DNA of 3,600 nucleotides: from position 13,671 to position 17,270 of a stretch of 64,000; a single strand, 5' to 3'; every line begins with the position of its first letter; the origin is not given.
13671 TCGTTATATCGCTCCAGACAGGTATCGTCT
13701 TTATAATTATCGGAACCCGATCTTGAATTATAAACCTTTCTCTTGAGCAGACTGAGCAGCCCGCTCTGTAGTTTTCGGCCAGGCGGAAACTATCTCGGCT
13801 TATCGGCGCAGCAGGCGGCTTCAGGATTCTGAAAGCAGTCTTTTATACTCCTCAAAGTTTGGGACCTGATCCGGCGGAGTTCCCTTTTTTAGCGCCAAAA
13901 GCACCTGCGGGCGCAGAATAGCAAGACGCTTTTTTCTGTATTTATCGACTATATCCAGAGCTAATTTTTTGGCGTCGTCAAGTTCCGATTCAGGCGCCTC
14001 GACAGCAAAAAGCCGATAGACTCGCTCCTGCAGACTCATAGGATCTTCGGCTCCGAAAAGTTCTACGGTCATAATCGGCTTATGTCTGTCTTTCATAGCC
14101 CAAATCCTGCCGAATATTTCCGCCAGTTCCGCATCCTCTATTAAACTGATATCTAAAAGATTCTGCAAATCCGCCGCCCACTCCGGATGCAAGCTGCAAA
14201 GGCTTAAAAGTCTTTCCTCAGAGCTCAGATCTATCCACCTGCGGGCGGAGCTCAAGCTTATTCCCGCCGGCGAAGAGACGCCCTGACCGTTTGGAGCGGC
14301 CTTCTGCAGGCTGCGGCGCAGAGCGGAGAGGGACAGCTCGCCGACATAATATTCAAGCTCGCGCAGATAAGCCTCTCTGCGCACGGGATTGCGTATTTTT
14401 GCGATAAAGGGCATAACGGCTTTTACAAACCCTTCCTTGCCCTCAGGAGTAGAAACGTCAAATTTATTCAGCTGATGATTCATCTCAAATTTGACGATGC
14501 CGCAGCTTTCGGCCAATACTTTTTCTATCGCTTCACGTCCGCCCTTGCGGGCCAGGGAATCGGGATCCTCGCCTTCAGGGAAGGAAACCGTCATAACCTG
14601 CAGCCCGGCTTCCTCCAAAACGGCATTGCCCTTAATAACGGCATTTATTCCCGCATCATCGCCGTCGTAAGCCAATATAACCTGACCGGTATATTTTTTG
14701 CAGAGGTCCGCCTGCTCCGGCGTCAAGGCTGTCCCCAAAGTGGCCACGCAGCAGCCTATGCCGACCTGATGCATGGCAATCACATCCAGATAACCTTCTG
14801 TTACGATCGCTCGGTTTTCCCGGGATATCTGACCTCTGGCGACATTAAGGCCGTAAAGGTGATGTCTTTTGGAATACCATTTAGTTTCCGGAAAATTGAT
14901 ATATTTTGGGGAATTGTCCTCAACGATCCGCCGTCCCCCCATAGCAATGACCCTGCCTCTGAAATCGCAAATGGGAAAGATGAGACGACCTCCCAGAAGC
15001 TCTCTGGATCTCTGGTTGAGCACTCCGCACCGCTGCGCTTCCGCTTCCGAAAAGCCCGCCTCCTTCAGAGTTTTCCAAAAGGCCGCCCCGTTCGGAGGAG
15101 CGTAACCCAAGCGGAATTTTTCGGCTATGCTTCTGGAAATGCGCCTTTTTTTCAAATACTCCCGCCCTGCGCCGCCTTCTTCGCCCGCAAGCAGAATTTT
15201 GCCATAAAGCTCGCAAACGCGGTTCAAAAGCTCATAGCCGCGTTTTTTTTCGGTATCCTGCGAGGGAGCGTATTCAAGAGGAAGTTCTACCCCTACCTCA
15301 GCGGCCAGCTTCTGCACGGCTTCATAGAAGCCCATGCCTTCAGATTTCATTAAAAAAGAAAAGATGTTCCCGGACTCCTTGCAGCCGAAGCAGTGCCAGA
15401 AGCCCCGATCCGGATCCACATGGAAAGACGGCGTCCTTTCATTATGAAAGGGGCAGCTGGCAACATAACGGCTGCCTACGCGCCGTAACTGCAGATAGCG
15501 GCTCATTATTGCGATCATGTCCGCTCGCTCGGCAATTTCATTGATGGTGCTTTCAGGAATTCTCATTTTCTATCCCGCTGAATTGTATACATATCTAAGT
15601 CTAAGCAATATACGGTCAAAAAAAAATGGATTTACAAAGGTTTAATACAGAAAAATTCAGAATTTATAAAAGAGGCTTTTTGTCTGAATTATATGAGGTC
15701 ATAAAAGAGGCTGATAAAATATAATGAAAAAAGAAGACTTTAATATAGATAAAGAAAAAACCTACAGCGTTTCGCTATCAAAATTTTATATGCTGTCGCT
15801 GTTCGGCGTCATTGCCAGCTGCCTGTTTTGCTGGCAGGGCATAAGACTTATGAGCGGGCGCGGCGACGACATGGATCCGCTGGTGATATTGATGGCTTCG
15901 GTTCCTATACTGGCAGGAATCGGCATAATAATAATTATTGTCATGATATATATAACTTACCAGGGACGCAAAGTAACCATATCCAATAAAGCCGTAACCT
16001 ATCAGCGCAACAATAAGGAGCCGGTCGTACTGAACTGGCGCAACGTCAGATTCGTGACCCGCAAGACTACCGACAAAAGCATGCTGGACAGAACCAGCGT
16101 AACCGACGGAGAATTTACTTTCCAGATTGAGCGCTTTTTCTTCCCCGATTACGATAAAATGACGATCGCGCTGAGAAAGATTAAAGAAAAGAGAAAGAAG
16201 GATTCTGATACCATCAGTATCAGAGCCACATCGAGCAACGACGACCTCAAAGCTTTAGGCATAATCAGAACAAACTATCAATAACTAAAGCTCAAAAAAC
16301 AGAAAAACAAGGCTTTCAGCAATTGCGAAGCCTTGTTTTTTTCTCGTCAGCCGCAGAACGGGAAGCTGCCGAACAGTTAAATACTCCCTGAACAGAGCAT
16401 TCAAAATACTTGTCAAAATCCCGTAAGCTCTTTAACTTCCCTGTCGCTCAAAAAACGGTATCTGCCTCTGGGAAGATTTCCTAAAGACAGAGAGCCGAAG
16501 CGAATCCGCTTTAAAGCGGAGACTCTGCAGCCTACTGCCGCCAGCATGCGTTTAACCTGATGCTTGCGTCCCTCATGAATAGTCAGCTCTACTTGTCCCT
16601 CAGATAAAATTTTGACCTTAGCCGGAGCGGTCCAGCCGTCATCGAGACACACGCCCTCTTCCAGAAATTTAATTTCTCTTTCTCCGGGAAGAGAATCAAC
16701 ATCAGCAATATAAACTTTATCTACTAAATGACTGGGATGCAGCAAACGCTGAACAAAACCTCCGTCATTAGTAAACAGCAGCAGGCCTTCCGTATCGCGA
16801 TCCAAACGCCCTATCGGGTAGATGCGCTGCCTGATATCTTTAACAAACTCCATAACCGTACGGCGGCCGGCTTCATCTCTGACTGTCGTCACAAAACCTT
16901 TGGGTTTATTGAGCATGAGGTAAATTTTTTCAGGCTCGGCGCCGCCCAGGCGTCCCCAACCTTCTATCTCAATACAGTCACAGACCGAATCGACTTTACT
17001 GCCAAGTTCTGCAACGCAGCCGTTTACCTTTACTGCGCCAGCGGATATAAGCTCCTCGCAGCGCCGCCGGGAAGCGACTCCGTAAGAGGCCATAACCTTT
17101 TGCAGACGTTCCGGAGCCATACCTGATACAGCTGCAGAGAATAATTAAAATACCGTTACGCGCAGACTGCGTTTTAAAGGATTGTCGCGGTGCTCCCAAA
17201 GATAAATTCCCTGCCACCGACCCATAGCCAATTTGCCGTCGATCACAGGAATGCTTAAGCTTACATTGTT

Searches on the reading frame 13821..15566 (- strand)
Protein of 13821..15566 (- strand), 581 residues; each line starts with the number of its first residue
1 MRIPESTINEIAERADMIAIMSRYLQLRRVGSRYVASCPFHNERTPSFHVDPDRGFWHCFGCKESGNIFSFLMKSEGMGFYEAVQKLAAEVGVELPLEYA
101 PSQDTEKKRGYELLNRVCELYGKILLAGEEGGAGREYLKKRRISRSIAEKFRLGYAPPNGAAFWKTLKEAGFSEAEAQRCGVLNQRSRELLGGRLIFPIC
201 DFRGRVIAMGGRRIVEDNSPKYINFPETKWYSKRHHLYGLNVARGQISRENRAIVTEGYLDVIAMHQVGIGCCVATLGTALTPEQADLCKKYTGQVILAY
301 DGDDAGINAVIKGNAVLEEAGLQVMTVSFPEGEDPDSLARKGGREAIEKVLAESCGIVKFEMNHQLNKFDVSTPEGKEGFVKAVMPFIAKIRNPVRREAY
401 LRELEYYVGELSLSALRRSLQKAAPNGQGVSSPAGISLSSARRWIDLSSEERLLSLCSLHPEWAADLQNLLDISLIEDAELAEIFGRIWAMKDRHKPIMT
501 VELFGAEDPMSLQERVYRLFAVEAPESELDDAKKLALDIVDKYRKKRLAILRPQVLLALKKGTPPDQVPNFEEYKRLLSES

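Call 6: search_protein_families(library=pfam, proteins=[window:13821-15566:-], max_evalue=0.001)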
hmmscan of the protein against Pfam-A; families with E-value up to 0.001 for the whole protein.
window:13821-15566:- (581 aa): 7 families
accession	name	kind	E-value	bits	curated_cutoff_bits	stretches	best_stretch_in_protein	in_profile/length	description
PF01807.25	Zn_ribbon_DnaG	-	2.4e-33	114.3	24.9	1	4-97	2-95/98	CHC2 zinc finger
PF08275.17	DNAG_N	-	1.4e-30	106.4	26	1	126-243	6-127/128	DNA primase catalytic core, N-terminal domain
PF13155.12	Toprim_2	-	2.5e-23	82.7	22.1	1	254-337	1-86/88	Toprim-like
PF13662.12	Toprim_4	-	2.4e-15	57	25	1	252-324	2-81/85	Toprim domain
PF10410.14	DnaB_bind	-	7.5e-12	45.8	20.6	1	359-404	2-47/56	DnaB-helicase binding domain of primase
PF01751.28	Toprim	-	1.9e-09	38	23.1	1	253-310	2-73/96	Toprim domain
PF13362.12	Toprim_3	-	4.4e-06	27.5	27.2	1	253-345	2-95/95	Toprim domain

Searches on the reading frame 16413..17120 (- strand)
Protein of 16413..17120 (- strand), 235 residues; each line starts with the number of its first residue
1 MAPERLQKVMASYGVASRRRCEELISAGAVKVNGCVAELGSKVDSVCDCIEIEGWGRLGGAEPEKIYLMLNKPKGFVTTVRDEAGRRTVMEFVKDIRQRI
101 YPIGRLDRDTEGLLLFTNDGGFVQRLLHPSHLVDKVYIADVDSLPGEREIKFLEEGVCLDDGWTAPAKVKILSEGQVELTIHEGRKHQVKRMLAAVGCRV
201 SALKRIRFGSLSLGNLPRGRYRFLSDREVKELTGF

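Call 6: search_protein_families(library=pfam, proteins=[window:16413-17120:-], max_evalue=0.001)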
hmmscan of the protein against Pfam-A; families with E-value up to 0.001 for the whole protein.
window:16413-17120:- (235 aa): 2 families
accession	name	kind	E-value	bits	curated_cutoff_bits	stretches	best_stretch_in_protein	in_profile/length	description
PF00849.27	PseudoU_synth_2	-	6.2e-22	78.9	26.8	1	67-195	2-152/152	RNA pseudouridylate synthase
PF01479.30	S4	-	6.7e-10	39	22.8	1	4-44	1-43/48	S4 domain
